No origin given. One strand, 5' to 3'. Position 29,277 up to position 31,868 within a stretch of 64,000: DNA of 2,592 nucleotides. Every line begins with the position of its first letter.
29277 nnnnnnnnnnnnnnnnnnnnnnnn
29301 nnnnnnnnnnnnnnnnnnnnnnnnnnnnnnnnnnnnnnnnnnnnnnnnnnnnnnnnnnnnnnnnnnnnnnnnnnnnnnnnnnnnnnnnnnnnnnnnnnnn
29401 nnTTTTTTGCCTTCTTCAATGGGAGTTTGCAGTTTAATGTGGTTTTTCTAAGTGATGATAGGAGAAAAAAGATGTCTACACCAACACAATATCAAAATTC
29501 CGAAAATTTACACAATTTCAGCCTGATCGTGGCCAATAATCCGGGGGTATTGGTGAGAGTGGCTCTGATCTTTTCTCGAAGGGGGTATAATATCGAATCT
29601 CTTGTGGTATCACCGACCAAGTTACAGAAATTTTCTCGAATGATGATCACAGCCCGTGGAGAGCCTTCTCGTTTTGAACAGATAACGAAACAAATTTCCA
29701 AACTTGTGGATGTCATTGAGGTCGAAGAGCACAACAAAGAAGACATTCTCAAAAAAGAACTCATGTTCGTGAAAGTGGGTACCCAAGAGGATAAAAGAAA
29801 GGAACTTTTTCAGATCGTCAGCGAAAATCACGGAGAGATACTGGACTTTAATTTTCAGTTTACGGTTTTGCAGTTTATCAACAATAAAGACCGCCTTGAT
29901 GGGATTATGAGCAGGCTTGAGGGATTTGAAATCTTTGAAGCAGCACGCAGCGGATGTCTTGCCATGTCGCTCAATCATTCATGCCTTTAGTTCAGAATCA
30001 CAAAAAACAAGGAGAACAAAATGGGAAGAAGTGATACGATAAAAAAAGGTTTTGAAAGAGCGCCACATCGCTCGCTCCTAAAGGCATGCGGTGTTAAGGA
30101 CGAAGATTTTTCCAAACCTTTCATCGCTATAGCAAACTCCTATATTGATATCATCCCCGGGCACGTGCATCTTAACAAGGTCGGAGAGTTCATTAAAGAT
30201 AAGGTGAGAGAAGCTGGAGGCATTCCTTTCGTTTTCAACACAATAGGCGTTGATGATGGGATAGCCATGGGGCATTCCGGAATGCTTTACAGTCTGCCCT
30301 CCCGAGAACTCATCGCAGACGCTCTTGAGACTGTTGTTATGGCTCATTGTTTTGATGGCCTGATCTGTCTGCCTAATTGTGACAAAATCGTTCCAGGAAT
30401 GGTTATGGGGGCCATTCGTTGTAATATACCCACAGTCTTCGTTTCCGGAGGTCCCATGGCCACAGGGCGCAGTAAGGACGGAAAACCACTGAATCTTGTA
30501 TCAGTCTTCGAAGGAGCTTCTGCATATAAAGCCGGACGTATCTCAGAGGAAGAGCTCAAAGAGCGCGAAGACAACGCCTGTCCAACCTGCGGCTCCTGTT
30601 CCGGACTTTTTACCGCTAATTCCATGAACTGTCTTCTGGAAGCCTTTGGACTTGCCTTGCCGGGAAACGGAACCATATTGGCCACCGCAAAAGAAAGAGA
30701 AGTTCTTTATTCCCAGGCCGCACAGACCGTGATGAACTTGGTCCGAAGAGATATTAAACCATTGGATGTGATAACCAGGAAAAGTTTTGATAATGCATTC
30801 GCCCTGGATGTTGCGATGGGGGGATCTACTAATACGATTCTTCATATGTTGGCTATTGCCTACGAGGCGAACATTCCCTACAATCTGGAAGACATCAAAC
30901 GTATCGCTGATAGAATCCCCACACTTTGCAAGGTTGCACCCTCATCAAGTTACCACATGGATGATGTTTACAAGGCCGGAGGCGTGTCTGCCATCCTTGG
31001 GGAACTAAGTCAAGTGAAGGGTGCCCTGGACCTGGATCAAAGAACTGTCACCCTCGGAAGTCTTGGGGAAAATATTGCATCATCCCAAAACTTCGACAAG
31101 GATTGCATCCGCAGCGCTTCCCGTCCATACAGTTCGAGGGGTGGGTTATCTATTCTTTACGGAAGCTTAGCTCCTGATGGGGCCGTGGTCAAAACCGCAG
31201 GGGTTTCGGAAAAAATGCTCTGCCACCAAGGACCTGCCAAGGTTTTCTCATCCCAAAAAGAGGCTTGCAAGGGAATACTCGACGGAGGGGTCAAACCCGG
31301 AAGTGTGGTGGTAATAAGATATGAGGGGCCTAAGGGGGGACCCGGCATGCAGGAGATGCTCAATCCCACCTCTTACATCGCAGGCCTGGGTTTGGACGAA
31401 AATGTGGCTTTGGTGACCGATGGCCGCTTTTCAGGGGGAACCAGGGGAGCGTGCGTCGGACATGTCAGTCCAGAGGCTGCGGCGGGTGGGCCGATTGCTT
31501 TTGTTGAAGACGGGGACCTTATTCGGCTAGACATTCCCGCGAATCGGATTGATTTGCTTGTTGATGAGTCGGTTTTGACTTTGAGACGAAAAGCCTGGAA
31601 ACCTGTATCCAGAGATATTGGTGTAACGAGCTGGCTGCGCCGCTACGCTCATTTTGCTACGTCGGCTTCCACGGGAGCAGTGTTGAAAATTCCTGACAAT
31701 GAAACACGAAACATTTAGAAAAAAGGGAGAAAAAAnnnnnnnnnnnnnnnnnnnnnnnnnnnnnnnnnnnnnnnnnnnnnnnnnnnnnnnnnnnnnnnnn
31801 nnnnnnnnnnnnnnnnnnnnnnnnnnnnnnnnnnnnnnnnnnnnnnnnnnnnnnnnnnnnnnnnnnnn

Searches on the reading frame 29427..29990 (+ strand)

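Call 7: search_protein_families(library=ncbifam, proteins=[window:29427-29990:+])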
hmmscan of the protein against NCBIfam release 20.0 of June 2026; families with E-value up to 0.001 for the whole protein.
window:29427-29990:+ (187 aa): 7 families
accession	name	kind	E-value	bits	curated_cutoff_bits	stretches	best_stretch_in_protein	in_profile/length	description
NF008864.0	PRK11895.1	equivalog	1.4e-44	151.7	119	1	29-183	4-158/164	acetolactate synthase small subunit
TIGR00119.1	acolac_sm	equivalog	8.4e-40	136.3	56.9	1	29-181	3-155/158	acetolactate synthase small subunit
NF006036.0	PRK08178.1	equivalog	5.7e-15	55.1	128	1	23-107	9-92/102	acetolactate synthase small subunit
NF005233.0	PRK06737.1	equivalog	3.6e-13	49.4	102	1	29-100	3-74/76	ACT domain-containing protein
NF008362.0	PRK11152.1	equivalog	1.3e-06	28.2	68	1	29-103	4-77/85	acetolactate synthase 2 small subunit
NF010078.0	PRK13562.1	equivalog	0.0001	22.2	96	1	33-102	7-77/84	ACT domain-containing protein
NF004976.0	PRK06349.1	subfamily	0.00029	20.1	205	1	17-101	338-422/430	homoserine dehydrogenase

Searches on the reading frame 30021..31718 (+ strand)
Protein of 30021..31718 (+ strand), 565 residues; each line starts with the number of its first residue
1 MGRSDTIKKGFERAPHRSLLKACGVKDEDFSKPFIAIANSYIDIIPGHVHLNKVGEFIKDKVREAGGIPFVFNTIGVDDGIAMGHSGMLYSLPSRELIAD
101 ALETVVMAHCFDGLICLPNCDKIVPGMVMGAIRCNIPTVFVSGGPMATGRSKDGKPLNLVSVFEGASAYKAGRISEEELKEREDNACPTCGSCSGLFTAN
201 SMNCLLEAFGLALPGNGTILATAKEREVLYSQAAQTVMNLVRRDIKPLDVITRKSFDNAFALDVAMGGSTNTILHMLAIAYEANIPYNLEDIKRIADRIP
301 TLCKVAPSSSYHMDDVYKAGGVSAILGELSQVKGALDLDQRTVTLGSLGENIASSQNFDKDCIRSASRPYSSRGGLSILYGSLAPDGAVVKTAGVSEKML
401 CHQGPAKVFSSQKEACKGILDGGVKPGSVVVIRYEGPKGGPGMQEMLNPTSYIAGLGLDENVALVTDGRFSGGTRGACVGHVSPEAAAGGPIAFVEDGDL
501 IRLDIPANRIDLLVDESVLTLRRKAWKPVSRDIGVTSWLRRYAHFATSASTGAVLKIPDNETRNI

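Call 7: search_protein_families(library=ncbifam, proteins=[window:30021-31718:+])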
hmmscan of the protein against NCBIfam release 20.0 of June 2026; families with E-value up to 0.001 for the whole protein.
window:30021-31718:+ (565 aa): 8 families
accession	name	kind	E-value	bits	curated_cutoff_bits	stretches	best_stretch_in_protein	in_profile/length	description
NF002068.0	PRK00911.1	subfamily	6.5e-240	797.4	644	1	3-556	6-556/559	dihydroxy-acid dehydratase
TIGR00110.1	ilvD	equivalog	1.3e-238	793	618.15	1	15-556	1-542/543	dihydroxy-acid dehydratase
NF009103.0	PRK12448.1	equivalog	1e-218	727.5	710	2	3-353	5-362/616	dihydroxy-acid dehydratase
NF004784.0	PRK06131.1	subfamily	1.5e-131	439.6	539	1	8-557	18-562/576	dihydroxy-acid dehydratase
NF009559.0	PRK13016.1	equivalog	2.8e-123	412.1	882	1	15-553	25-559/578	L-arabinonate dehydratase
NF009560.0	PRK13017.1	subfamily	3.4e-115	385.5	684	1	20-558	32-578/595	dihydroxy-acid dehydratase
TIGR01196.1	edd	equivalog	1.4e-80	271.2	708.25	1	32-528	64-571/601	phosphogluconate dehydratase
TIGR03432.1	yjhG_yagF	hypoth_equivalog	6.3e-68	229.4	808.15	1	47-514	82-574/640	YjhG/YagF family D-xylonate dehydratase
